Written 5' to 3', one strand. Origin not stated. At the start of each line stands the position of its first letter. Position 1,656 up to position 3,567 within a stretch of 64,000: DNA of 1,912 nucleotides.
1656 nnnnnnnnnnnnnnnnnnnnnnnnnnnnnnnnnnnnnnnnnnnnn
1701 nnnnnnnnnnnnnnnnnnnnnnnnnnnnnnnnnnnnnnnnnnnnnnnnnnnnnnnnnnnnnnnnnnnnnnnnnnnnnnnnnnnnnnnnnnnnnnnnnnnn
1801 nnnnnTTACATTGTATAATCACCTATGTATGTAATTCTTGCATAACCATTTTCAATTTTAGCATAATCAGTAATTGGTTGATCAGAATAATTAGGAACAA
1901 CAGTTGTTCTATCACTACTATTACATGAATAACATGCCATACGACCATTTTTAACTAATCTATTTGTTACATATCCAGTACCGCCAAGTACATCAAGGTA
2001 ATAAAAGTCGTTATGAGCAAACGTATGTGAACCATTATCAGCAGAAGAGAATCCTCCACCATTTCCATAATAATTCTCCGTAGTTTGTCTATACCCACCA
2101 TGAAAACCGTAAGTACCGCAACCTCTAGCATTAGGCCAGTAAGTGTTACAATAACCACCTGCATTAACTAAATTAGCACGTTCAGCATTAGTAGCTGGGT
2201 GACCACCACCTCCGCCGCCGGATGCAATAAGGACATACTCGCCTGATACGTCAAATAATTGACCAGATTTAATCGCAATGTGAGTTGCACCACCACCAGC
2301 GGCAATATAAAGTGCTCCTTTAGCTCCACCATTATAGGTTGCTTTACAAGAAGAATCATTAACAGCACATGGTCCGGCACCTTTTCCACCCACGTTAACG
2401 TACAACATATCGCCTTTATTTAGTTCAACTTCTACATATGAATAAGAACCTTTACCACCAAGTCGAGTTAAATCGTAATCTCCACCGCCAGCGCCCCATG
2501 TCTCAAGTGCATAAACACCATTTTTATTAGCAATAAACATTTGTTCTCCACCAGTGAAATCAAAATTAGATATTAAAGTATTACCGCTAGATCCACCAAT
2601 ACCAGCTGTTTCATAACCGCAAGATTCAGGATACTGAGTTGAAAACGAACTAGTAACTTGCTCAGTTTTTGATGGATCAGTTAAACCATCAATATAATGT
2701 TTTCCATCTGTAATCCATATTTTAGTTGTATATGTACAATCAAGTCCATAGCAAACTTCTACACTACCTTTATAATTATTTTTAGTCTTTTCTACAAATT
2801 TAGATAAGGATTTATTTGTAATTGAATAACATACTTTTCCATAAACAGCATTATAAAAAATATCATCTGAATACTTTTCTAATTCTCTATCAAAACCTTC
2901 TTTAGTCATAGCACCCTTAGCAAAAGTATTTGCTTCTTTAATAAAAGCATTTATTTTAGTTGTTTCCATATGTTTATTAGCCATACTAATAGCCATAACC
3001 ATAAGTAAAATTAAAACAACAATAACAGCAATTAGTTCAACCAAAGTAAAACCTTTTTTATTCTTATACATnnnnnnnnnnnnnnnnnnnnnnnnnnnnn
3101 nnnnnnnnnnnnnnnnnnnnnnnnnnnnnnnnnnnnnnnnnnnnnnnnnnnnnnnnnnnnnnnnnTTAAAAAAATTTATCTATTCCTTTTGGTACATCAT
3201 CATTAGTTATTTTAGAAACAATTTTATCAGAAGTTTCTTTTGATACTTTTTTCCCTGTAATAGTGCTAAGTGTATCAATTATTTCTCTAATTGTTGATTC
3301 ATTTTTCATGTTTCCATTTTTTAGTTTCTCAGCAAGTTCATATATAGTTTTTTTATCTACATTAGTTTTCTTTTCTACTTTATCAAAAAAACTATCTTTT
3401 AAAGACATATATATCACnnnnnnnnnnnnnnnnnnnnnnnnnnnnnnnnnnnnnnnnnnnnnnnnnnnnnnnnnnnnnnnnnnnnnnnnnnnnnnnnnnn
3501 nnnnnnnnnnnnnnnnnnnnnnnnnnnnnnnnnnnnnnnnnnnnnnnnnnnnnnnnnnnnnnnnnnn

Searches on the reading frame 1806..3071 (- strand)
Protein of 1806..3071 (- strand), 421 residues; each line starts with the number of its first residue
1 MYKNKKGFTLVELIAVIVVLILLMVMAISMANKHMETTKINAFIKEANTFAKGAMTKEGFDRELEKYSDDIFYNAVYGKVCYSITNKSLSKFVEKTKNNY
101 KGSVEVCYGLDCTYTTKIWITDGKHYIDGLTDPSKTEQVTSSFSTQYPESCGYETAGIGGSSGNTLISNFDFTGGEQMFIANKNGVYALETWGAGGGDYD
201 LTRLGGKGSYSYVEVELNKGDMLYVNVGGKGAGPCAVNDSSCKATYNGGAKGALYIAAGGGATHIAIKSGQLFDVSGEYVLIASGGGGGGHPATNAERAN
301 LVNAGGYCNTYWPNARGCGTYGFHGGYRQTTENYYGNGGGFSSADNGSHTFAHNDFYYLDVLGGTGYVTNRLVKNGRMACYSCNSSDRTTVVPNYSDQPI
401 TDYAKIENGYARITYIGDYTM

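Call 4: search_protein_families(library=pfam, proteins=[window:1806-3071:-], max_evalue=0.1)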
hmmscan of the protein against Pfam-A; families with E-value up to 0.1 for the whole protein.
window:1806-3071:- (421 aa): 2 families
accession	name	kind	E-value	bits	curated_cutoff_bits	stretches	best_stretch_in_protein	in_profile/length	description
PF12810.13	ALK_LTK_GRD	-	3e-16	60.6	24.5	1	183-416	6-243/243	ALK/LTK, Glycine-rich domain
PF07963.17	N_methyl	-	4.3e-06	26.5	21.2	1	3-28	2-27/27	Prokaryotic N-terminal methylation motif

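Call 12: find_encoding_contigs(protein=window:1806-3071:-, flank=10000, max_places=2)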
Protein window:1806-3071:- (421 aa): 11 contigs read that carry it; 2 places shown.
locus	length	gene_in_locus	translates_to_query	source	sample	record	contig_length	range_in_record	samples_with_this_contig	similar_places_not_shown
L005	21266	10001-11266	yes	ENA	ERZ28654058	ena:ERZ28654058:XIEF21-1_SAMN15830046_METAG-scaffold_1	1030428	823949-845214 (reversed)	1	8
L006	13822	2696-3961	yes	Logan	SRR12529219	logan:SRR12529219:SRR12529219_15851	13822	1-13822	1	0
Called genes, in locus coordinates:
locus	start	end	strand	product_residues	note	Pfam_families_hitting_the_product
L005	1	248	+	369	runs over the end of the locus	PF00266:Aminotran_5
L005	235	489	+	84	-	PF00085:Thioredoxin, PF14595:Thioredoxin_9 (weak)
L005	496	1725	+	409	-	-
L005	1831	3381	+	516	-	PF07963:N_methyl (weak)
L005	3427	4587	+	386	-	PF01464:SLT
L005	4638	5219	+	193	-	PF03193:RsgA_GTPase (weak), PF01926:MMR_HSR1, PF02421:FeoB_N (weak)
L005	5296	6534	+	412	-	PF07963:N_methyl (weak), PF12810:ALK_LTK_GRD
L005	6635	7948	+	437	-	PF00009:GTP_EFTU, PF00071:Ras (faint), PF01926:MMR_HSR1, PF02421:FeoB_N, PF00009:GTP_EFTU, PF01926:MMR_HSR1, PF02421:FeoB_N, PF14714:KH_dom-like, +6 more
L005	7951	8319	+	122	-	-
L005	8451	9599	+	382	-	-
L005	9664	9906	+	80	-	PF14069:SpoVIF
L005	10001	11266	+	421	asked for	PF07963:N_methyl (weak), PF12810:ALK_LTK_GRD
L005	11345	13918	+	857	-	PF12810:ALK_LTK_GRD, PF09479:Flg_new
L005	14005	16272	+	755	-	PF12810:ALK_LTK_GRD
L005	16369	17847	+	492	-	PF09547:SpoIVA_ATPase, PF20438:SpoIVA_middle, PF20439:SpoIVA_C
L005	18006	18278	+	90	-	PF00216:Bac_DNA_binding, PF18291:HU-HIG (weak)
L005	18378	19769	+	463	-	-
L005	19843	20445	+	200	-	PF05175:MTS, PF02527:GidB (weak), PF06325:PrmA, PF13847:Methyltransf_31 (weak), PF13649:Methyltransf_25 (weak)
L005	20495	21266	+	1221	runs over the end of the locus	PF04563:RNA_pol_Rpb2_1, PF04561:RNA_pol_Rpb2_2, PF04565:RNA_pol_Rpb2_3, PF10385:RNA_pol_Rpb2_45, PF00562:RNA_pol_Rpb2_6, PF04560:RNA_pol_Rpb2_7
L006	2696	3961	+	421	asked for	PF07963:N_methyl (weak), PF12810:ALK_LTK_GRD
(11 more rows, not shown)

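Call 26: search_protein_families(library=ncbifam, proteins=[window:1806-3071:-], max_evalue=0.01)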
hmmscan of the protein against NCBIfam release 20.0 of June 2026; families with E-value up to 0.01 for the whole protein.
window:1806-3071:- (421 aa): 4 families
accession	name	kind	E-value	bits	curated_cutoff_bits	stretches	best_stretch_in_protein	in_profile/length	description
TIGR02596.1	TIGR02596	subfamily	0.00014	22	70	1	8-42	1-35/196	Verru_Chthon cassette protein D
NF041013.1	T4P_ComGE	equivalog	0.0003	20.8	49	1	3-58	1-56/83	competence type IV pilus minor pilin ComGE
NF040982.1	ComGD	equivalog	0.00046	20.6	70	1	5-46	1-42/139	competence type IV pilus minor pilin ComGD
NF040999.1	pilin_ComGC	equivalog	0.0021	18.2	75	1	5-40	1-39/84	competence type IV pilus major pilin ComGC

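Call 76: search_protein_families(library=pfam, proteins=[L005:11345-13918:+, L005:14005-16272:+], max_evalue=0.01)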
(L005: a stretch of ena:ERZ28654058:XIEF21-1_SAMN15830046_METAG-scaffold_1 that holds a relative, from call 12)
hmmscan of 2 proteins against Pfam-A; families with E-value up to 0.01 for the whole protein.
L005:11345-13918:+ (857 aa): 4 families
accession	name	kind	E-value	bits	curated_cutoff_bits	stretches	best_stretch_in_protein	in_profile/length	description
PF09479.16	Flg_new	-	5.7e-20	71.6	27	3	578-635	1-54/65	Listeria-Bacteroides repeat domain (List_Bact_rpt)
PF12810.13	ALK_LTK_GRD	-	7.1e-15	56.1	24.5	1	181-303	4-130/243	ALK/LTK, Glycine-rich domain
PF07963.17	N_methyl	-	0.0002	21.3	21.2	1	1-27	1-27/27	Prokaryotic N-terminal methylation motif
PF18998.6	Flg_new_2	-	0.0014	19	23.6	1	578-649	1-71/73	Divergent InlB B-repeat domain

L005:14005-16272:+ (755 aa): 2 families
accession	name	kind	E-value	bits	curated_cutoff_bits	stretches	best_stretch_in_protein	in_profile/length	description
PF12810.13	ALK_LTK_GRD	-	5.1e-64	217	24.5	2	467-753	6-242/243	ALK/LTK, Glycine-rich domain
PF07963.17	N_methyl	-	0.00031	20.6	21.2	1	3-27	2-26/27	Prokaryotic N-terminal methylation motif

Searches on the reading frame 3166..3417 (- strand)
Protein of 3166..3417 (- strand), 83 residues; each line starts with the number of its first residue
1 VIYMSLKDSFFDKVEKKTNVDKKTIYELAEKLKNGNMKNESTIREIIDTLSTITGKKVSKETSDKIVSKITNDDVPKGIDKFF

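Call 76: search_protein_families(library=pfam, proteins=[window:3166-3417:-], max_evalue=0.01)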
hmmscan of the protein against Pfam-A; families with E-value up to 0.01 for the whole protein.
window:3166-3417:- (83 aa): 3 families
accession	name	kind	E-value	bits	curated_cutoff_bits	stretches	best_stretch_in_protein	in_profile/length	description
PF14069.11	SpoVIF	-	1.4e-21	76.4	27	1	11-80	1-70/72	Stage VI sporulation protein F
PF07195.17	FliD_C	-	0.00098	19.1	25.4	1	10-63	66-118/236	Flagellar hook-associated protein 2 C-terminus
PF21486.3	NUP120_helical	-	0.0093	16.7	27.7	0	9-62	19-73/129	Nucleoporin NUP120, helical domain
